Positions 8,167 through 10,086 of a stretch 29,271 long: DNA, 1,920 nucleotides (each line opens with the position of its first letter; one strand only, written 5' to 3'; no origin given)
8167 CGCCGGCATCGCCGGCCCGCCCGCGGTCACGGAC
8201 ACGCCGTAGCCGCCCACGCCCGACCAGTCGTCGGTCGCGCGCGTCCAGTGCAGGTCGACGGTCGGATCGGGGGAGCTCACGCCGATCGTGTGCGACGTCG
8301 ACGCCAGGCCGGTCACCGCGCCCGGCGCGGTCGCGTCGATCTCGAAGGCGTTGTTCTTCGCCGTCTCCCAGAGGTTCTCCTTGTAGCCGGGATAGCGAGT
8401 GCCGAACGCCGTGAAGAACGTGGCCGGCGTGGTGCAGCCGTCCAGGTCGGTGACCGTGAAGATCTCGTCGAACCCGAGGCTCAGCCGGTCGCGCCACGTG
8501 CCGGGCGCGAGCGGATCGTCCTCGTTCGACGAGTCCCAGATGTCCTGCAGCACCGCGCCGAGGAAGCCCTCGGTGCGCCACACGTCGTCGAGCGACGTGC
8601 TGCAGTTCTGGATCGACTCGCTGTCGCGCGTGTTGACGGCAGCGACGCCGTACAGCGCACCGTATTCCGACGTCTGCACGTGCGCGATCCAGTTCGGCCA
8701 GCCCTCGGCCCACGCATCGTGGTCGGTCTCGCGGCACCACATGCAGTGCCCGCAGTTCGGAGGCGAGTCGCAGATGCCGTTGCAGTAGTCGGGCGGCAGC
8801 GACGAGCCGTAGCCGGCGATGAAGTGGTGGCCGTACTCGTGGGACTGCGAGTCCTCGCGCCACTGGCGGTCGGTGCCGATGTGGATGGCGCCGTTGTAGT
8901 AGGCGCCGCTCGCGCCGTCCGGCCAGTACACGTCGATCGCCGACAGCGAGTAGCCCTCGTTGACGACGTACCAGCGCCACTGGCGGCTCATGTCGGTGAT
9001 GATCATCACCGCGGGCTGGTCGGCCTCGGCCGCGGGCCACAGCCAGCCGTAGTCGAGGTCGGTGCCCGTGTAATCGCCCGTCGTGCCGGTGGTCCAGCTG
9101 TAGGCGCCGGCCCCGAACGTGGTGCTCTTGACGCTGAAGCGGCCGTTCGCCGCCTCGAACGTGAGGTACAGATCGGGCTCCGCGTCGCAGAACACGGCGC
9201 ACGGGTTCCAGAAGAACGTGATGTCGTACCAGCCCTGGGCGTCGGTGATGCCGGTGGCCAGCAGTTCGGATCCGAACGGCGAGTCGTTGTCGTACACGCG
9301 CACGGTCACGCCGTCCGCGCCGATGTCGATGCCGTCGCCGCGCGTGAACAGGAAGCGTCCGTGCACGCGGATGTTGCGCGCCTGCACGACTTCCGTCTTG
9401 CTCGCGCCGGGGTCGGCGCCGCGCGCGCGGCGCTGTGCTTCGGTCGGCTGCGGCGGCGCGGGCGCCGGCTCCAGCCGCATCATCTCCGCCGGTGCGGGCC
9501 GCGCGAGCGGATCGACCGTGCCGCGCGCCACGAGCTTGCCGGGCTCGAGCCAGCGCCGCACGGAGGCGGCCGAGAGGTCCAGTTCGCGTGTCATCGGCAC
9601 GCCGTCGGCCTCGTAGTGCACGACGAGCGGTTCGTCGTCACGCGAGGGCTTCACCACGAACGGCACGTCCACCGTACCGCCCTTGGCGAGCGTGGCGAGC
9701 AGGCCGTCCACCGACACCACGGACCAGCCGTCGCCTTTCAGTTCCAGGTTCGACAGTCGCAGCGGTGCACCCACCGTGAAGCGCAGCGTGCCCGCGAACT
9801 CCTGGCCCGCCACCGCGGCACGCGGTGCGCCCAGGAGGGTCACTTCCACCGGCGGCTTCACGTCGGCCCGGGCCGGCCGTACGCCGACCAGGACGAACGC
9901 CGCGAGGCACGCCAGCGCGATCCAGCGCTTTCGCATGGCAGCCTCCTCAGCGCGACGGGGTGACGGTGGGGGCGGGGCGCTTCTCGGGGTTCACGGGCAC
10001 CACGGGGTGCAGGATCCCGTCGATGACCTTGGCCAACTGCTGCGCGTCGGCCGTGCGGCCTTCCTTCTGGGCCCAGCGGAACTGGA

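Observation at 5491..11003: Three-gene secreted module: standalone paralog of the protease N-terminal domain, a helical periplasmic protein, and a giant T9SS-tagged metalloprotease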

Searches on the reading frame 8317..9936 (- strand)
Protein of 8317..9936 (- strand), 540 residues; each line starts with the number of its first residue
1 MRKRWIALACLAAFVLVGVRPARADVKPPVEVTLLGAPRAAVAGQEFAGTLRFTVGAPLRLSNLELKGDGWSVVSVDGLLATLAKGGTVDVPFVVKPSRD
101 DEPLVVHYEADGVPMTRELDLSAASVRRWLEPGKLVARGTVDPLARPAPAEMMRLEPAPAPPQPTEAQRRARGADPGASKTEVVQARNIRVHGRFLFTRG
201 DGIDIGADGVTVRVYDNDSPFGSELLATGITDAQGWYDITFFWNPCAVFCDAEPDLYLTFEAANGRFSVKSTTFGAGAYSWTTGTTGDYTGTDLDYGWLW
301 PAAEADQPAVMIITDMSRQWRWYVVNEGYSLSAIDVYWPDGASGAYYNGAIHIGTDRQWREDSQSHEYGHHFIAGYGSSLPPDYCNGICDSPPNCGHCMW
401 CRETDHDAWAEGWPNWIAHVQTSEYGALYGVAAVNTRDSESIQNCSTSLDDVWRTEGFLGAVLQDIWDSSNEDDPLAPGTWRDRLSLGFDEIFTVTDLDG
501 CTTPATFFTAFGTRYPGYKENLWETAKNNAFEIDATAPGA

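Call 10: find_homologous_proteins(query=window:8317-9936:-, max_evalue=0.001)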
Query window:8317-9936:- (540 aa): 18 proteins with E <= 0.001 among 8000 candidates.
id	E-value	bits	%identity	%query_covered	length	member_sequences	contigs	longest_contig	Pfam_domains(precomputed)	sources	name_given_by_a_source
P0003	3.9e-133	463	45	100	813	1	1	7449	-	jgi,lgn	jgi:hypothetical protein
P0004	2.8e-128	447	43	98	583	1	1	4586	-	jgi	-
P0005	2.7e-126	441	43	99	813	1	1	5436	-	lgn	-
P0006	1.2e-125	439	43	100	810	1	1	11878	-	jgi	jgi:hypothetical protein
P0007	5.7e-123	430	43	98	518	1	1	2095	-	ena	-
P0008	3.6e-110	387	40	98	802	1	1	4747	-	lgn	-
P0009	4.5e-102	361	38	100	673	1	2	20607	-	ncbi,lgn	-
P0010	3.2e-98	348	43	78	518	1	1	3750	PF02775.27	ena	-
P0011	6.1e-96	340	39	91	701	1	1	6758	PF13860.13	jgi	jgi:hypothetical protein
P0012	2.2e-89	319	36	100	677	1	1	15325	-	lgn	-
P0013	4.3e-82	295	36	95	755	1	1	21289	-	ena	-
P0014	2.6e-74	269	33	100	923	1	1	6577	-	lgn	-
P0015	3.3e-68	249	42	64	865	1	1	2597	-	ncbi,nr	ncbi:MAG: hypothetical protein IT348_16100, partial [Candidatus Eisenbacteria bacterium]|nr:hypothet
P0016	4.7e-65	238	42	55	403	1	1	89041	-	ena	-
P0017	3.5e-38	150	30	96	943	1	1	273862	PF25788.3,PF24489.2,PF17964.8,PF19081.7,PF00041.28,PF16656.12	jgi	jgi:hypothetical protein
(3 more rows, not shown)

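Call 12: find_encoding_contigs(protein=P0009, flank=6000, max_places=2)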
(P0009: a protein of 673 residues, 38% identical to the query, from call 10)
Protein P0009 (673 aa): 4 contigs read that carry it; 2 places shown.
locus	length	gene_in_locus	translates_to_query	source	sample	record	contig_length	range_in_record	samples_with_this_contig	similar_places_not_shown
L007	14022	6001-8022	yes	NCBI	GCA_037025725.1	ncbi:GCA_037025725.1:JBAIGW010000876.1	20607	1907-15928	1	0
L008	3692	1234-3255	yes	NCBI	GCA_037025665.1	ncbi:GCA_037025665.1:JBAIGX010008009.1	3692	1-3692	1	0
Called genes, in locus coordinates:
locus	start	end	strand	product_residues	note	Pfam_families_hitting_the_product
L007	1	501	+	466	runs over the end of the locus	-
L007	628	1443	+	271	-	PF03473:MOSC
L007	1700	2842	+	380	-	PF08534:Redoxin, PF00578:AhpC-TSA, PF00085:Thioredoxin (faint), PF13905:Thioredoxin_8 (faint), PF08534:Redoxin, PF00578:AhpC-TSA, PF13098:Thioredoxin_2 (weak)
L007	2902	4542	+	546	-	-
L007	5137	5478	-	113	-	-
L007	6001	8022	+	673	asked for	-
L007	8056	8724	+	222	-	PF00665:rve (faint), PF13683:rve_3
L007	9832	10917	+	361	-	-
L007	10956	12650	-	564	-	PF13231:PMT_2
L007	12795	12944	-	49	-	PF05876:GpA_ATPase (weak)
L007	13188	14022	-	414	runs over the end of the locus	PF07690:MFS_1 (weak)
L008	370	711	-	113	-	-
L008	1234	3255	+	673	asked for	-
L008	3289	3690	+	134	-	?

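Call 13: find_encoding_contigs(protein=P0006, flank=6000, max_places=2)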
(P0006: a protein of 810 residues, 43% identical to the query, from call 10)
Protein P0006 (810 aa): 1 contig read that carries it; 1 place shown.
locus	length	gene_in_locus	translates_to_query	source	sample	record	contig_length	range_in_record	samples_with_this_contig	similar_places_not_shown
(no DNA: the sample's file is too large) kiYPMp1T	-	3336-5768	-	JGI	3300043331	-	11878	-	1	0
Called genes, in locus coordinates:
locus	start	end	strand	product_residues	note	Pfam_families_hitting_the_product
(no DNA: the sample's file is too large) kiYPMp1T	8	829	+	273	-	PF16912:Glu_dehyd_C, PF00107:ADH_zinc_N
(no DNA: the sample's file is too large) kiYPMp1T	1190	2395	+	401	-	-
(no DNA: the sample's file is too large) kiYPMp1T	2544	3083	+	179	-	PF14366:DUF4410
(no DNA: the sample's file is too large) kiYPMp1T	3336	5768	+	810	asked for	-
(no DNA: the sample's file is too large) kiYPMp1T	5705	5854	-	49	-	-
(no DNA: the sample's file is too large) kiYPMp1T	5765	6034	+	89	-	-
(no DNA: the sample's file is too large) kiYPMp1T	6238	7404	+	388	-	-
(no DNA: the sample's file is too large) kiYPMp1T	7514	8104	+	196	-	-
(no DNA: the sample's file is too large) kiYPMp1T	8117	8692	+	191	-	-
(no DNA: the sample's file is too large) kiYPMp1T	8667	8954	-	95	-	-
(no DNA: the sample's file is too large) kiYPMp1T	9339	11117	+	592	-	PF00082:Peptidase_S8, PF18962:Por_Secre_tail (weak), PF13860:FlgD_ig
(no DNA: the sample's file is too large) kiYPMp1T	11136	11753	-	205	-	-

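Call 14: find_encoding_contigs(protein=P0012, flank=6000, max_places=2)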
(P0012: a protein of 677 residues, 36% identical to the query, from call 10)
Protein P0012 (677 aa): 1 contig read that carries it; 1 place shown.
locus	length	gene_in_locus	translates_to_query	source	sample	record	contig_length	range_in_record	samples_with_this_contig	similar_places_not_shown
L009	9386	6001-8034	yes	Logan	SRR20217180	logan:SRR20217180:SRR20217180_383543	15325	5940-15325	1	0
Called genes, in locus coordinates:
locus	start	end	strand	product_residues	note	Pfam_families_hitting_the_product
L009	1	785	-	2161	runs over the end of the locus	PF13415:Beta-prop_FBX42, PF13854:Kelch_HCF (weak), PF24681:Kelch_KLHDC2_KLHL20_DRC7, PF24981:Beta-prop_ATRN-LZTR1, PF13418:Beta-prop_TYW4 (weak)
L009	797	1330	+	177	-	-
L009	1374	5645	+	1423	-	PF08126:Propeptide_C25 (faint), PF01364:Peptidase_C25, PF13860:FlgD_ig (weak)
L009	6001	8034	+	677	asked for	-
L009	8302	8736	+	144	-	PF09721:Exosortase_EpsH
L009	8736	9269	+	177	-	-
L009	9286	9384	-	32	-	?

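Call 15: find_encoding_contigs(protein=P0013, flank=6000, max_places=2)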
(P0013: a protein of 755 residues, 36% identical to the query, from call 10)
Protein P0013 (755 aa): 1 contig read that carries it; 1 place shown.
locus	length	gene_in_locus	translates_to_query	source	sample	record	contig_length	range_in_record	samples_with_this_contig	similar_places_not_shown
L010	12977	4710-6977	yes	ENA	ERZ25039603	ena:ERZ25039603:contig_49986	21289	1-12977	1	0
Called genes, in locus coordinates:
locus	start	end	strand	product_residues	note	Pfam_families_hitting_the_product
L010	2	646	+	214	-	?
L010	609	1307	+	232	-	-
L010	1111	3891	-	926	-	PF19872:DUF6345, PF13860:FlgD_ig (weak)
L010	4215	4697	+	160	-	-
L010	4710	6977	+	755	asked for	-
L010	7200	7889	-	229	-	PF04986:Y2_Tnp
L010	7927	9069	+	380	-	PF04986:Y2_Tnp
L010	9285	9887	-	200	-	PF00246:Peptidase_M14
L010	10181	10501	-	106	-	-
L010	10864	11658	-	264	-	PF04832:SOUL (weak)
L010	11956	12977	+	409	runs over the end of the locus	PF25919:BSH_CusB (faint), PF25917:BSH_RND (weak), PF25954:Beta-barrel_RND_2, PF25967:RND-MFP_C, PF25975:CzcB_C, PF25989:YknX_C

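Call 20: find_related_loci(query=A2, collection=genome_contigs, flank=6000)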
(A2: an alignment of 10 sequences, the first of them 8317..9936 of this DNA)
Query A2 (540 aa) in genome_contigs; peptide patterns used: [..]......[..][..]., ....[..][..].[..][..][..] (x = any residue, [..] = any of these).
89 stretches matched a pattern; 60 encode a relative of the query (tblastn E <= 1e-3); 59 distinct loci.
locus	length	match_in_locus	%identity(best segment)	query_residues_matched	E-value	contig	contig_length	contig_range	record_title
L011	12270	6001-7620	96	1-540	0e+0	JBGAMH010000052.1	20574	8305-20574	MAG: Candidatus Eisenbacteria bacterium isolate MAG_MBR_H10.5 MBRH10-5_opera_contig_8805, whole genome shotgun sequence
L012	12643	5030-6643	51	1-540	1e-170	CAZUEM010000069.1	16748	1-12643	MAG TPA_asm: uncultured bacterium isolate binchicken_co235_242 genome assembly, contig: NODE_8559_length_16748_cov_39.95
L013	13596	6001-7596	46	1-540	2e-149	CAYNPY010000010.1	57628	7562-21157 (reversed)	MAG TPA_asm: uncultured Fibrobacteraceae bacterium isolate SRP239054_co1_159 genome assembly, contig: NODE_291_length_57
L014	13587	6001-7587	47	3-540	2e-148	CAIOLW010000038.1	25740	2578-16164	uncultured bacterium isolate LJ_bin-5039 genome assembly, contig: bin-5039:038/391, whole genome shotgun sequence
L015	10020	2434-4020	47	3-540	8e-147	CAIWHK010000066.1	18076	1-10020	uncultured bacterium isolate Loclat_bin-10883 genome assembly, contig: bin-10883:66/72, whole genome shotgun sequence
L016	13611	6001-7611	46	8-538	2e-146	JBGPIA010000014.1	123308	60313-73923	MAG: Candidatus Krumholzibacteriia bacterium isolate OBJ_0618_7090110_345 k141_10752961_length_123308_cov_26.4697, whole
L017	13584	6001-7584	43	8-540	3e-136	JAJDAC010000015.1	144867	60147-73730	MAG: Candidatus Krumholzibacteriota bacterium isolate OFTM315 OFTM315_14, whole genome shotgun sequence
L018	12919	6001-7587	43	1-540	5e-135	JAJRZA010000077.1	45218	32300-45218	MAG: Candidatus Krumholzibacteriota bacterium isolate Dive96_bin4.121 k141_3780478, whole genome shotgun sequence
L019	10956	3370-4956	42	3-540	1e-127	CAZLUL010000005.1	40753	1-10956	MAG TPA_asm: uncultured Fibrobacteraceae bacterium isolate SRP155585_co2_84 genome assembly, contig: NODE_262_length_407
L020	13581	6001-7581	42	4-540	4e-134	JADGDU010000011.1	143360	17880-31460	MAG: Candidatus Krumholzibacteriia bacterium isolate BB18 NODE_11_length_143360_cov_5.987556, whole genome shotgun seque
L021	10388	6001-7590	43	1-540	3e-125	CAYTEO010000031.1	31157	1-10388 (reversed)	MAG TPA_asm: uncultured Fibrobacteraceae bacterium isolate binchicken_co172_210 genome assembly, contig: NODE_982_length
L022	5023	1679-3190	42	28-540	2e-126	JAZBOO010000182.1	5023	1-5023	MAG: Candidatus Krumholzibacteriia bacterium isolate bin.63 k117_4630624, whole genome shotgun sequence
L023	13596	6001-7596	52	5-540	2e-175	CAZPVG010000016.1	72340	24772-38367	MAG TPA_asm: uncultured bacterium isolate SRP214966_co3_380 genome assembly, contig: NODE_181_length_72340_cov_11.352037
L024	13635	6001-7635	40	1-539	2e-107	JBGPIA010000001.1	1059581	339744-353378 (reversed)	MAG: Candidatus Krumholzibacteriia bacterium isolate OBJ_0618_7090110_345 k141_502799_length_1059581_cov_27.6477, whole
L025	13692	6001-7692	39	1-540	3e-103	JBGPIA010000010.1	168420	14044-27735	MAG: Candidatus Krumholzibacteriia bacterium isolate OBJ_0618_7090110_345 k141_272877_length_168420_cov_24.9815, whole g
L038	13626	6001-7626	35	22-539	2e-81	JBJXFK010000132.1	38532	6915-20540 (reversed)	MAG: Phycisphaerae bacterium isolate F1F2.bin.474 k127_9386152, whole genome shotgun sequence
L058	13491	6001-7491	34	41-531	2e-78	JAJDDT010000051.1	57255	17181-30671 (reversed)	MAG: Phycisphaerae bacterium isolate OFTM371 OFTM371_50, whole genome shotgun sequence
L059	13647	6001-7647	32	7-539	2e-62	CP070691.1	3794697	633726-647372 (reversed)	MAG: Phycisphaerales bacterium isolate bin621 chromosome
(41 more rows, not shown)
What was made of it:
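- Tried and rejected: A 10-sequence alignment worked (call 20).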

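Call 40: predict_structure(alignment_id=A1)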
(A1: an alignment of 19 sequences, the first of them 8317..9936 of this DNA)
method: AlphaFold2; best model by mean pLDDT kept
length: 540 residues; sequences in the alignment: 19
mean_pLDDT: 77.9   pTM: 0.78
mean pLDDT of the five models: 77.9, 76.8, 76.1, 74.4, 72.8
residues with pLDDT >= 90: 150; 70-90: 262; 50-70: 71; < 50: 57
segments of 3 or more residues with pLDDT < 50: 1-5, 11-27, 160-183, 535-540
pLDDT, mean of each block of 10 residues (from residue 1): 50 37 38 80 93 80 90 93 87 93 83 76 79 75 74 69 39 39 67 92 90 80 74 89 66 85 85 70 88 91 90 94 88 88 89 93 94 88 73 65 84 92 89 80 53 81 83 55 81 91 89 89 77 45
secondary structure, 60 per line:
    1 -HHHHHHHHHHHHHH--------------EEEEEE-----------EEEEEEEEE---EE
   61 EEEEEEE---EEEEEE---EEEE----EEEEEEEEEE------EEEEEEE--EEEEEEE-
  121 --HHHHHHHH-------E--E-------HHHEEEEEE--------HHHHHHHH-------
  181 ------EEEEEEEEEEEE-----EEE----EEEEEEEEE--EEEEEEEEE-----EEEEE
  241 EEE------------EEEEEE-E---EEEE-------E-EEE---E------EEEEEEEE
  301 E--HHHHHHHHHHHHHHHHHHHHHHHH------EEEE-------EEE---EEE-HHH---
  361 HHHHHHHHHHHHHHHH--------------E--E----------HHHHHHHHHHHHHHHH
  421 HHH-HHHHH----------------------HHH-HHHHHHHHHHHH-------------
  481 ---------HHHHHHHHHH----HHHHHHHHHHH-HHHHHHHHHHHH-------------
elements in order: H2-15 E30-35 E47-55 E59-67 E71-76 E80-83 E88-97 E104-110 E113-119 H123-130 E152-157 H166-173 E187-198 E204-206 E211-219 E222-230 E236-243 E256-261 E267-270 E280-282 E293-301 H304-327 E334-337 E345-347 E351-353 H361-376 H405-423 H425-429 H456-467 H490-499 H504-514 H516-527
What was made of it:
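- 9532..9864 (-): C residues 25-135: the family-specific N-terminal Ig-like beta-sandwich domain. Its mature N-terminus is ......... The model has pLDDT 80-93 here (call 40).
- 9382..9531 (-): C residues 136-185: the linker. Residues ~138-157 are modelled as beta bridges plus one strand (MMRLEP, 152-157) at pLDDT ~69-75. Residues 160-183 are disordered and Pro/Ala-rich. Secondary structure and pLDDT from call 40.
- On Thermolysin-like gluzincin metallopeptidase (clan MA(E)): The model has pLDDT 77.9 and pTM 0.78 (call 40).
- On Propeptide-like trans inhibitor (Spi type): Its position is right, between the signal peptide and the catalytic domain and followed by a disordered linker (call 40).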

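Call 59: find_encoding_contigs(protein=P0003, flank=5000, max_places=2)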
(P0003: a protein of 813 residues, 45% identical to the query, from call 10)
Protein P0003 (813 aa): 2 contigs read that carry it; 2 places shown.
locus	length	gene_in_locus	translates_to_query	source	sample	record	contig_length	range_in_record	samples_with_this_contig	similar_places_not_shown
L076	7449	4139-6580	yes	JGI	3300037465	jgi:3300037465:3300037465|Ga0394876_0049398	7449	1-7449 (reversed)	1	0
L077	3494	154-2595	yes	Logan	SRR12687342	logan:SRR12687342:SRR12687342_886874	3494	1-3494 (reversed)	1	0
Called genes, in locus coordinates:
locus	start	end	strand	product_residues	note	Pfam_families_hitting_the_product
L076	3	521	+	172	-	?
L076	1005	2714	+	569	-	PF01855:POR_N, PF02775:TPP_enzyme_C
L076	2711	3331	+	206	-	PF01558:POR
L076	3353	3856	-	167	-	-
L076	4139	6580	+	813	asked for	-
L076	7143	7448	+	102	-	?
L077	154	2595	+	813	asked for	-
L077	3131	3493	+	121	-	?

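Call 67: search_solved_structures(query=A2, max_evalue=10, show_alignments=2)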
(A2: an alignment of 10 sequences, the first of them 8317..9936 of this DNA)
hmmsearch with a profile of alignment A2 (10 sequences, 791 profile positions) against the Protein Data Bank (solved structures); distinct sequences matched with E-value up to 10: 11.
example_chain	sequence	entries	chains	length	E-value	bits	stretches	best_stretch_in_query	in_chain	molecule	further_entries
1k85_A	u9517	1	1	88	0.0011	20.7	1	532-623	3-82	CHITINASE A1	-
5e7l_A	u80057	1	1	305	0.0032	19.1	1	547-619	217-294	Contactin-2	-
8k3j_A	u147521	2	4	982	0.011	17.4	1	549-621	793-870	Contactin-2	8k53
4u3h_A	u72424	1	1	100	0.022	16.4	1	548-621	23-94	FN3con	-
9ba4_A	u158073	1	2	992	0.022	16.4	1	549-621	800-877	Contactin-2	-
2crz_A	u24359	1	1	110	0.1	14.2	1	552-617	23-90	Fibronectin type-III domain containing protein 3a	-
6pol_A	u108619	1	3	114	0.12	13.9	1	541-615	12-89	Roundabout homolog 3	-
6pog_A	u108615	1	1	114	0.14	13.7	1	542-615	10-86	Roundabout homolog 3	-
1tdq_A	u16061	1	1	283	0.19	13.2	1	534-612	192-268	Tenascin-R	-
7mro_A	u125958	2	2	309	0.45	12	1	549-579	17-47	Contactin-4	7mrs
1uey_A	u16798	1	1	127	0.55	11.7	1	548-632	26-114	KIAA0343 protein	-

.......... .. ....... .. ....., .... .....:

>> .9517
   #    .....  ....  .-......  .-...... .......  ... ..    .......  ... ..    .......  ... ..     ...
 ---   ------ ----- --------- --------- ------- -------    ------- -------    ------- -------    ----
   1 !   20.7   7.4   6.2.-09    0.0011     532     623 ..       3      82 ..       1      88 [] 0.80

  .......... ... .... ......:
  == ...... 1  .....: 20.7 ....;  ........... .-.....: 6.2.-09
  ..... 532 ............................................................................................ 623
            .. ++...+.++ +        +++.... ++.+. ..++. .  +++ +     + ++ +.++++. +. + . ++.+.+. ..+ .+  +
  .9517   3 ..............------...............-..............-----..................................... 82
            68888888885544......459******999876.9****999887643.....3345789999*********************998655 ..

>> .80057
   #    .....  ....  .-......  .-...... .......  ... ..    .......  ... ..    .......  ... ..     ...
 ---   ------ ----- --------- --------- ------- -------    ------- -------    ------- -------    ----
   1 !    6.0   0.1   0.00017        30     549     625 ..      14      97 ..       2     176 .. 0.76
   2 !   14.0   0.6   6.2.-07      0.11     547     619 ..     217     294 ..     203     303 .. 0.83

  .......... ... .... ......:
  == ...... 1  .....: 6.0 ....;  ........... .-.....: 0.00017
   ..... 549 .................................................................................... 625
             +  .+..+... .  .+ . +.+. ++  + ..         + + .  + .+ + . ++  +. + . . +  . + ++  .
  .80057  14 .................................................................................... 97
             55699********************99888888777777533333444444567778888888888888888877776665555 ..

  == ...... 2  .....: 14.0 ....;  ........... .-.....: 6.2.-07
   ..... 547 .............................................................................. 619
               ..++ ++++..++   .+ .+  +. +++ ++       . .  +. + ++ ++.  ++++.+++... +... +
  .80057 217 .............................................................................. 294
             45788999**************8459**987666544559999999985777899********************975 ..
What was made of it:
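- On Thermolysin-like gluzincin metallopeptidase (clan MA(E)): The PDB profile search finds only FN3 domains (call 67).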
